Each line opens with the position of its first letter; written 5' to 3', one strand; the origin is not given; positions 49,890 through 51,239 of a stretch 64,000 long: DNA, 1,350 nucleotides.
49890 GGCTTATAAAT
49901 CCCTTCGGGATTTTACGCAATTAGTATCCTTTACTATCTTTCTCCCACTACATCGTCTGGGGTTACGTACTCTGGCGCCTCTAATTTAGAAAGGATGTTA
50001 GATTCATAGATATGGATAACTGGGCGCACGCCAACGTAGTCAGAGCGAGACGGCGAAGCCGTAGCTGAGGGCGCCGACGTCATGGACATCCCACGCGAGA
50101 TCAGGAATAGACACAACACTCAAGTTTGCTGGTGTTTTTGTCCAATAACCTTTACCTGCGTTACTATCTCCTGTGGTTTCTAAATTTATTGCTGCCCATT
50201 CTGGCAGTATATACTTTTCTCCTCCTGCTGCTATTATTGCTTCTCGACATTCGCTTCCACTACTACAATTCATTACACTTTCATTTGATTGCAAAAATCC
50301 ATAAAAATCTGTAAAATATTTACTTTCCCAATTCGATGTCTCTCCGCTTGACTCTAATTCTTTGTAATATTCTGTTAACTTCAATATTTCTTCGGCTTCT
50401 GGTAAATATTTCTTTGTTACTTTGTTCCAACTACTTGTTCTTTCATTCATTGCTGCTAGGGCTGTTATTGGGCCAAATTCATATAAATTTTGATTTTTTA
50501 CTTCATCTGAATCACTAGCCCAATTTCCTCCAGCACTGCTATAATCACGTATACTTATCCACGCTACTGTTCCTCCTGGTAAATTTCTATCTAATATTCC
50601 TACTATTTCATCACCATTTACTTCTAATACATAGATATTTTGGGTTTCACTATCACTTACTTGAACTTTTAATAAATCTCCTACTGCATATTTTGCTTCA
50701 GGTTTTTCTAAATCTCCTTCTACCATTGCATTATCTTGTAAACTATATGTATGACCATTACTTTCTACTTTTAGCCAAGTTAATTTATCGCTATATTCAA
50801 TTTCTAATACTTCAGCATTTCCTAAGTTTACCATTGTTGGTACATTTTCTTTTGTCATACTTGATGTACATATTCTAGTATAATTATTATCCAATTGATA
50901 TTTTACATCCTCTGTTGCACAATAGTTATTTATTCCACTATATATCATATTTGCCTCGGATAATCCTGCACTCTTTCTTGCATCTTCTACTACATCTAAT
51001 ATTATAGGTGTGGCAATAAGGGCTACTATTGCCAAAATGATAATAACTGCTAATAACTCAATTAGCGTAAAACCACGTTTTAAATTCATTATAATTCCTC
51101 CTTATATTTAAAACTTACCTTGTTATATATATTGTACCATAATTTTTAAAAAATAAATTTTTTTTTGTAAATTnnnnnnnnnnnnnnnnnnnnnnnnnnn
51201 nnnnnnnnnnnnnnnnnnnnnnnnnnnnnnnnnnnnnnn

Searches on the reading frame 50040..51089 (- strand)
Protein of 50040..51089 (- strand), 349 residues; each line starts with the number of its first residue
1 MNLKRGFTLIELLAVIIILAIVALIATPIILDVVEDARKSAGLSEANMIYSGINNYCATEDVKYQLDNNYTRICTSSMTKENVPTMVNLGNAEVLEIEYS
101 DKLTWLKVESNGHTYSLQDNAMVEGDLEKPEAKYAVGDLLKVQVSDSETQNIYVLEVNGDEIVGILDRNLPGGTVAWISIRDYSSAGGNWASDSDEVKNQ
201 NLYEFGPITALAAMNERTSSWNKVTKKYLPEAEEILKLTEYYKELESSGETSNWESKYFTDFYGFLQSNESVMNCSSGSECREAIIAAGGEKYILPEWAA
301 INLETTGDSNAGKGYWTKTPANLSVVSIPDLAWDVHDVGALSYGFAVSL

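Call 24: search_protein_families(library=pfam, proteins=[window:50040-51089:-], max_evalue=0.01)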
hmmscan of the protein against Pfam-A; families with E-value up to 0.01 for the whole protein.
window:50040-51089:- (349 aa): 1 family
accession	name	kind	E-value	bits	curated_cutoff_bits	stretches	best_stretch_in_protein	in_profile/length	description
PF07963.17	N_methyl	-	1.4e-07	31.2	21.2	1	1-26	1-26/27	Prokaryotic N-terminal methylation motif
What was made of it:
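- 50040..51089 (-): 349-aa modular type IV prepilin (MNLKRG|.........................). N_methyl at 31.2 bits against a cutoff of 21.2 (call 24).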
